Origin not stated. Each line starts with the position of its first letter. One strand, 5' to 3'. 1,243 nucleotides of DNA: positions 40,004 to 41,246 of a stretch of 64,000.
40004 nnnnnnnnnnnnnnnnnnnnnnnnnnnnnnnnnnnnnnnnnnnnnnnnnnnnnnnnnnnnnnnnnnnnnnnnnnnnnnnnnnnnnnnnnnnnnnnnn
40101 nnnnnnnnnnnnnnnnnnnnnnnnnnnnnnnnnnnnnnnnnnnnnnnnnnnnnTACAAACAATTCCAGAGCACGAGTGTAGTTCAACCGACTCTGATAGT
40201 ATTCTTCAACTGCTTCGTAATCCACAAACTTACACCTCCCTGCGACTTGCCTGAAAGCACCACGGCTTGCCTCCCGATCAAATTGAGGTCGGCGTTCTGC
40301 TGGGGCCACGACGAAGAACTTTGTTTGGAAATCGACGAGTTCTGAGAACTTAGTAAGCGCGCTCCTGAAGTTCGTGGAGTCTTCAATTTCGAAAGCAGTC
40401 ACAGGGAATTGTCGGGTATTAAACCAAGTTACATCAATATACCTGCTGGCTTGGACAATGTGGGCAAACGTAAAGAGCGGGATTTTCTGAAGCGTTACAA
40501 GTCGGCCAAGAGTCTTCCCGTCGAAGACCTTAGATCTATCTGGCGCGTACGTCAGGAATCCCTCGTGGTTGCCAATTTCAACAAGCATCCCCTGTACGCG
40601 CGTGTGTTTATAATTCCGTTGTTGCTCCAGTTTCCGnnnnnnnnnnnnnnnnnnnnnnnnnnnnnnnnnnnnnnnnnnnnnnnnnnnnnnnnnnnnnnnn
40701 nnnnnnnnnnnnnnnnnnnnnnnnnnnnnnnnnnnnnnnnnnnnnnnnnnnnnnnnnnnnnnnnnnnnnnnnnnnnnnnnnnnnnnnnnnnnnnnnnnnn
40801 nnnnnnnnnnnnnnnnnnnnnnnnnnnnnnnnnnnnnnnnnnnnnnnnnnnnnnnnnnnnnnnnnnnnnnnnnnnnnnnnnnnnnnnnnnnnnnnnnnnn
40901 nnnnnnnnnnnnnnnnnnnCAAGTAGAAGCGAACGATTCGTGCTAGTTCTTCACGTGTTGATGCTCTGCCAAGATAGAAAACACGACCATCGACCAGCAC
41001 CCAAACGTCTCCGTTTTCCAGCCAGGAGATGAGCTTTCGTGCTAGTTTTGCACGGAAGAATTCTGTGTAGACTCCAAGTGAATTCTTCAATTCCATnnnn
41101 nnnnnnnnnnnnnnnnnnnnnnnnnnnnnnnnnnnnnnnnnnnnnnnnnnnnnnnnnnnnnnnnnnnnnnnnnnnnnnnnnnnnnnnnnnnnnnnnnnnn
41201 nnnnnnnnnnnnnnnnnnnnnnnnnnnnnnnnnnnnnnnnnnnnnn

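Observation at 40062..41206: Low-GC islet encoding a 59-aa protein plus a HARE-HTH / restriction-endonuclease-like protein, with no methyltransferase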

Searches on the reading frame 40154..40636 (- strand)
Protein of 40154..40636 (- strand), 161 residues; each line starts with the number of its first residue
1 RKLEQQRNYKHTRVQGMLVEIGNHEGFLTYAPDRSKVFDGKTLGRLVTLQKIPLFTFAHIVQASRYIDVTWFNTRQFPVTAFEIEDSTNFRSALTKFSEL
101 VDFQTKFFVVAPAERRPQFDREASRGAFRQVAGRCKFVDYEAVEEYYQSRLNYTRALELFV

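Call 70: predict_structure(alignment_id=A3)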
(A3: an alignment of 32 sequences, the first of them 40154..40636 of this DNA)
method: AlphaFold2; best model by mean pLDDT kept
length: 161 residues; sequences in the alignment: 32
mean_pLDDT: 91.6   pTM: 0.88
mean pLDDT of the five models: 91.6, 91.5, 91.2, 89.5, 89.2
residues with pLDDT >= 90: 125; 70-90: 30; 50-70: 6; < 50: 0
segments of 3 or more residues with pLDDT < 50: none
pLDDT, mean of each block of 10 residues (from residue 1): 84 97 96 94 95 72 83 94 89 92 94 96 95 96 97 91 82
secondary structure, 60 per line:
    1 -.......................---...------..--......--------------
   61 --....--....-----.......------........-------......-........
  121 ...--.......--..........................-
elements in order: H2-24 E28-30 H43-46 H63-66 E69-72 E78-84 H91-98 E106-111 H113-123 H126-132 E135-139 H140-160

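Call 72: fold_search(model_id=the predicted structure, library=pdb)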
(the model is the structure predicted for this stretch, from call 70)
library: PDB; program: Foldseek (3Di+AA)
matches with E <= 10: 594; with E <= 0.001: 0
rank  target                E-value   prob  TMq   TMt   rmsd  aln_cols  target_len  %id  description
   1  3dnx                  1.2e-01  0.38  0.32  0.35  12.2       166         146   12  SPO1766 protein of unknown function from Silicibacter pomeroyi. (released 2008-09-02)
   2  2g3w_A                2.4e-01  0.60  0.31  0.28   4.5        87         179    9  The Crystal Structure of YaeQ Protein from Xanthomonas axonopodis pv. citri (released 2007-02-27)
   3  8q3b_E                2.7e-01  0.44  0.40  0.33   7.9       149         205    8  The closed state of the ASFV apo-RNA polymerase (released 2024-02-14)
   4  1fuy_B                2.7e-01  0.44  0.27  0.13   4.6        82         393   11  CRYSTAL STRUCTURE OF BETAA169L/BETAC170W DOUBLE MUTANT OF TRYPTOPHAN SYNTHASE COMPLEXED WITH 5-FLUORO-INDOLE-PROPANOL  (released 2001-01-17)
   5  9f9k_B                2.9e-01  0.28  0.28  0.31   6.2        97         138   14  Crystal structure of MUS81-EME1 bound by compound 15. (released 2024-07-03)
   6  3c0u_A                3.3e-01  0.47  0.30  0.28   4.8        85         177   12  Crystal structure of E.coli yaeQ protein (released 2008-01-29)
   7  4le0_B                3.3e-01  0.35  0.27  0.31   5.7        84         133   21  Crystal structure of the receiver domain of DesR in complex with beryllofluoride and magnesium (released 2014-07-16)
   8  7f6l_B                3.3e-01  0.30  0.26  0.17   7.7       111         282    7  Crystal structure of human MUS81-EME2 complex (released 2022-03-02)
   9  4le0_A                3.7e-01  0.33  0.27  0.31   5.7        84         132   21  Crystal structure of the receiver domain of DesR in complex with beryllofluoride and magnesium (released 2014-07-16)
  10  9f9m_D                3.7e-01  0.30  0.29  0.33   6.5        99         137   13  Crystal structure of MUS81-EME1 bound by compound 21. (released 2024-06-19)
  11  7tcb_C                4.0e-01  0.41  0.30  0.28   5.0        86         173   12  Crystal Structure of the YaeQ Family Protein VPA0551 from Vibrio parahaemolyticus (released 2022-01-05)
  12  8ju8                  4.2e-01  0.38  0.27  0.30   7.6        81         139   17  de novo designed protein (released 2023-07-26)
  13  3c0u_B                4.5e-01  0.41  0.31  0.28   4.5        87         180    9  Crystal structure of E.coli yaeQ protein (released 2008-01-29)
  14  7tcb_D                4.5e-01  0.16  0.31  0.30  12.8       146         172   12  Crystal Structure of the YaeQ Family Protein VPA0551 from Vibrio parahaemolyticus (released 2022-01-05)
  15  2g3w_B                5.4e-01  0.47  0.32  0.29   4.0        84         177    8  The Crystal Structure of YaeQ Protein from Xanthomonas axonopodis pv. citri (released 2007-02-27)
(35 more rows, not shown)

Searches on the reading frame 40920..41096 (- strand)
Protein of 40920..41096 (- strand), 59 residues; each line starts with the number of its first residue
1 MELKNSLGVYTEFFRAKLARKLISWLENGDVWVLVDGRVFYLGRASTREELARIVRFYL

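Call 4: search_protein_families(library=pfam, proteins=[window:40920-41096:-], max_evalue=1)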
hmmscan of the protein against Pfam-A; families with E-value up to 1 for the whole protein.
window:40920-41096:- (59 aa): 0 families

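Call 5: search_protein_families(library=padloc, proteins=[window:40920-41096:-], max_evalue=1)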
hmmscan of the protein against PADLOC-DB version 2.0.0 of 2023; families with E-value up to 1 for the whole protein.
window:40920-41096:- (59 aa): 0 families

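Call 6: search_protein_families(library=ncbifam, proteins=[window:40920-41096:-], max_evalue=1)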
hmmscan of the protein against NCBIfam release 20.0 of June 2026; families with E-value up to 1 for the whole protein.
window:40920-41096:- (59 aa): 1 family
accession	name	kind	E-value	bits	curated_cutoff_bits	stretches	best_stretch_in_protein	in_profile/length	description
NF041706.1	2OG_matur_YhhC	equivalog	0.19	11.4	150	1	10-37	12-39/182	cyclophane-containing peptide 2OG-Fe(II) oxygenase YhhC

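Call 7: search_protein_families(library=phrogs, proteins=[window:40920-41096:-], max_evalue=1)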
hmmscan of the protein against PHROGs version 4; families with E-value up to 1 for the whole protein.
window:40920-41096:- (59 aa): 1 family
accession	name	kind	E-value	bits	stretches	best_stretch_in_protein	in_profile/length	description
phrog_36920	-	unknown function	0.27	11.8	1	21-34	6-19/32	-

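Call 10: find_homologous_proteins(query=window:40920-41096:-, max_evalue=0.01)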
Query window:40920-41096:- (59 aa): 1 proteins with E <= 0.01 among 1 candidates.
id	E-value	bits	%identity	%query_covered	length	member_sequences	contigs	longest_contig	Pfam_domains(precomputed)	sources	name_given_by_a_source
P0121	3.8e-31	122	100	100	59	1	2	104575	-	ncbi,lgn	ncbi:MAG: hypothetical protein ACE5HL_00370 [Terriglobia bacterium]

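Call 43: search_protein_representatives(protein=window:40920-41096:-)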
Query: 59 residues. Proteins with E-value up to 0.001 (for the whole library): 3; up to 1e-10: 2; up to 1e-30: 1. The best 3 are listed.
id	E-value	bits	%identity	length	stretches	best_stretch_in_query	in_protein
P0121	1.2e-31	122.3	100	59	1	1-59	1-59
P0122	1.3e-22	93.9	37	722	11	13-54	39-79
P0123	1.8e-07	46.5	41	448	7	15-35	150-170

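Call 97: search_solved_structures(query=window:40920-41096:-, max_evalue=10)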
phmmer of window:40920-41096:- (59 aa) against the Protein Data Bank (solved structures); distinct sequences matched with E-value up to 10: 4.
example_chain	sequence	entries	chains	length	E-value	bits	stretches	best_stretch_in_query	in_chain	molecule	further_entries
2cf2_C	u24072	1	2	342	0.0073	19.6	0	10-42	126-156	FATTY ACID SYNTHASE, DH DOMAIN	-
7wua_A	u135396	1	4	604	0.6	13.6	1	18-45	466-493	Acyl-CoA synthase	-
1ilo_A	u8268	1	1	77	1.1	12.8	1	5-55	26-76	conserved hypothetical protein MtH895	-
2mqc_A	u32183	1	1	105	1.7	12.1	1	12-40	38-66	Uncharacterized protein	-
